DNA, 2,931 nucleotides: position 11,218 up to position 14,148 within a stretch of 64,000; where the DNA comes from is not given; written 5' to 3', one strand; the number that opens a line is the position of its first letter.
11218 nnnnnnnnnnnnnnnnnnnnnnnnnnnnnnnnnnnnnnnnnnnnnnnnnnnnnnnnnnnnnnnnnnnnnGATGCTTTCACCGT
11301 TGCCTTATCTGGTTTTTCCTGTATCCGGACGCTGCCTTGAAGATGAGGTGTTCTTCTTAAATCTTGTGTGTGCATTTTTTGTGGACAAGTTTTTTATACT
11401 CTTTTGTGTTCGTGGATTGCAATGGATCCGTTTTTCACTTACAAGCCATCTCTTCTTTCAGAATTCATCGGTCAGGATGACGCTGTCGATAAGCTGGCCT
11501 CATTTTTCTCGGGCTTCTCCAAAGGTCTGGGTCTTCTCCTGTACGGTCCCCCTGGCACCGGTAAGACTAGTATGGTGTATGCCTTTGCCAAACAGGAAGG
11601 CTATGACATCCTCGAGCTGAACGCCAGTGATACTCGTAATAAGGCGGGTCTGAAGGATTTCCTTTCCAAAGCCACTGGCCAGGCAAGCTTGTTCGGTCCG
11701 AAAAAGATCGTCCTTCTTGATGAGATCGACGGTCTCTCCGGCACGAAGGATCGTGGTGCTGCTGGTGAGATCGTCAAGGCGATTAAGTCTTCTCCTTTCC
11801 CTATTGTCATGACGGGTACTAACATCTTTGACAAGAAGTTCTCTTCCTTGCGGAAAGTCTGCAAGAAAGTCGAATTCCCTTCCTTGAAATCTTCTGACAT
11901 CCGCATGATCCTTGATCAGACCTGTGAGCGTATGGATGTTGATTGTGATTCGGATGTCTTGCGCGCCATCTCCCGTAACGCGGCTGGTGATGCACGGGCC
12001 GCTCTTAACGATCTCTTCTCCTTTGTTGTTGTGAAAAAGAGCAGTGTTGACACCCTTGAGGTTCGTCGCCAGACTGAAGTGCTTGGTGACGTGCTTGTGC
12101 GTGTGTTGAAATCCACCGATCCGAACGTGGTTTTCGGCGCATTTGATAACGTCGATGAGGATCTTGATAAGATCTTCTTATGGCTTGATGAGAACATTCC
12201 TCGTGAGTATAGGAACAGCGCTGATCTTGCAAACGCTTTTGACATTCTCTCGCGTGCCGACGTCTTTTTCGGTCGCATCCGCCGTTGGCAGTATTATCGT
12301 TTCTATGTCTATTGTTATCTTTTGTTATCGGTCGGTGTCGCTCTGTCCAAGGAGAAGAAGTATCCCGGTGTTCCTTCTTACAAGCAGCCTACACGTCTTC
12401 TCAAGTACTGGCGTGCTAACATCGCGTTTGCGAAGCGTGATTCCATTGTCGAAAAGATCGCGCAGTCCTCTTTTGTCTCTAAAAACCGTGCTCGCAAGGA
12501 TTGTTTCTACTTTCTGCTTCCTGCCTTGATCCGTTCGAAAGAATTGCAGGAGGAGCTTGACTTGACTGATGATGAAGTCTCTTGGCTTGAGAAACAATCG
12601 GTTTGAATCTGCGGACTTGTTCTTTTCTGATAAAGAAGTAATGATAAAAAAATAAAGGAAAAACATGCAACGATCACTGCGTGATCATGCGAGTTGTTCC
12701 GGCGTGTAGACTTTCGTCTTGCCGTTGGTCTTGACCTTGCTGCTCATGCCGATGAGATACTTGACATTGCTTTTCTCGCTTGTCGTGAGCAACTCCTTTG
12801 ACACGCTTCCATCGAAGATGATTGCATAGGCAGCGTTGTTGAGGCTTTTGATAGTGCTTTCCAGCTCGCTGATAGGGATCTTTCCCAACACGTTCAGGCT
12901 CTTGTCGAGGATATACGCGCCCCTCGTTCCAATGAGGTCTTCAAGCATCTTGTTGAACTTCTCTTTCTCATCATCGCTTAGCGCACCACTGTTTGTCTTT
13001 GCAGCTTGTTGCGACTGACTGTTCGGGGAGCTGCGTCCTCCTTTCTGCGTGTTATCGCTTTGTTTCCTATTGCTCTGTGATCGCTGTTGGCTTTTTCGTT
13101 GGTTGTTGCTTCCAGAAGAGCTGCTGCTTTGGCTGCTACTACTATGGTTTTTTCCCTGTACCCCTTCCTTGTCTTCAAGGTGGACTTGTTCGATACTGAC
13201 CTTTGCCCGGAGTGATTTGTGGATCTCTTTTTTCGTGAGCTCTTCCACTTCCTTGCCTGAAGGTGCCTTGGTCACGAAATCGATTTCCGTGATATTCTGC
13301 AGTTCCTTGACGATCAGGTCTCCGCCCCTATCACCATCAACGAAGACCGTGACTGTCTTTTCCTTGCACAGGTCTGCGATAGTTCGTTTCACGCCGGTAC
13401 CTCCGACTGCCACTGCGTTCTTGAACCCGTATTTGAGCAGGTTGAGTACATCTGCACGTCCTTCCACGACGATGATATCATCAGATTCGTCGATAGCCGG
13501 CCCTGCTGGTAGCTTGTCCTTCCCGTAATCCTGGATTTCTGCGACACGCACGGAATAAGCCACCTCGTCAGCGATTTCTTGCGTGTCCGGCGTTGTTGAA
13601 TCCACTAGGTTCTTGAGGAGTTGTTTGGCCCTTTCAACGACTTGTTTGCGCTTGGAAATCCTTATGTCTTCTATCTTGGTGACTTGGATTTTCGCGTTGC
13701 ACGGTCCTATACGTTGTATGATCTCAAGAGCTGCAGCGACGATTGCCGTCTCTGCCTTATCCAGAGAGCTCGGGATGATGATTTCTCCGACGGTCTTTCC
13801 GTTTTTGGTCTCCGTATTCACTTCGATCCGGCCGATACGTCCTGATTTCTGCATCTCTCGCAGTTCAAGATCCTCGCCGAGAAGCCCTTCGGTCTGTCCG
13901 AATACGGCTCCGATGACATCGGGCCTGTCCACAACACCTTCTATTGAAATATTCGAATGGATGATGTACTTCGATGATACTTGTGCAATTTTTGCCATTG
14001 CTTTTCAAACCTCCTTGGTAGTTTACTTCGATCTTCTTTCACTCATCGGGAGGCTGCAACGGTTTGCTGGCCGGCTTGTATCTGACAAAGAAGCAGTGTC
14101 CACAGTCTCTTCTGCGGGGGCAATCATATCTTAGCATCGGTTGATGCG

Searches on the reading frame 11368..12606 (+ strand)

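Call 85: search_protein_families(library=pfam, proteins=[window:11368-12606:+], max_evalue=0.0001)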
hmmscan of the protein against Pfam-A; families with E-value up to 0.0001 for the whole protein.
window:11368-12606:+ (412 aa): 5 families
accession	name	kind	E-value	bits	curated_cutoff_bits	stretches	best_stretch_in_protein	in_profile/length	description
PF00004.35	AAA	-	4.5e-15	56.7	21.2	1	56-141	1-94/131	ATPase family associated with various cellular activities (AAA)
PF13191.12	AAA_16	-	1.3e-06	29.5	32.6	1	32-80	1-51/167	AAA ATPase domain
PF13173.12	AAA_14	-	1.2e-05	25.8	27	1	56-155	5-102/129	AAA domain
PF13401.12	AAA_22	-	2.4e-05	25.1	27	0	56-95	8-50/130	AAA domain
PF05496.18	RuvB_N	-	6.5e-05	23.2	27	0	26-102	2-82/159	Holliday junction DNA helicase RuvB P-loop domain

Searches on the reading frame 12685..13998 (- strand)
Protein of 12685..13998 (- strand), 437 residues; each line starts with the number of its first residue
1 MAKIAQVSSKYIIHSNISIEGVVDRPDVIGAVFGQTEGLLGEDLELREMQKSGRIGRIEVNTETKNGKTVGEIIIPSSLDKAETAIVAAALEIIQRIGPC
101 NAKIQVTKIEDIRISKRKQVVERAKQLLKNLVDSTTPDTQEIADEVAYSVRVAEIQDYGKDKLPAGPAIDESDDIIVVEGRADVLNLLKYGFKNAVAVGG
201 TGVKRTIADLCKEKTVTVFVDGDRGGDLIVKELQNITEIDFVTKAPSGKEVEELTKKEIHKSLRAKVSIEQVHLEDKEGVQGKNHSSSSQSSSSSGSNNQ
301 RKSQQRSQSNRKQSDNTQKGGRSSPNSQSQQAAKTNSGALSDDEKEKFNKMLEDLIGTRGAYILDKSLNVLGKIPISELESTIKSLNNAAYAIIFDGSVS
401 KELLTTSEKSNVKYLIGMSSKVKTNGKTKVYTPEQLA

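Call 85: search_protein_families(library=pfam, proteins=[window:12685-13998:-], max_evalue=0.0001)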
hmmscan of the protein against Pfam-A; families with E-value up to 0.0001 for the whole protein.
window:12685-13998:- (437 aa): 3 families
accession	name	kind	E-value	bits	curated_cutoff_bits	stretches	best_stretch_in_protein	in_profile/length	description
PF13155.12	Toprim_2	-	3e-08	34.3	22.1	1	176-250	1-83/88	Toprim-like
PF13662.12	Toprim_4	-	3.1e-08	34.2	25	1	175-234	3-71/85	Toprim domain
PF01751.28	Toprim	-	2.8e-07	31.1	23.1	1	175-251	2-93/96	Toprim domain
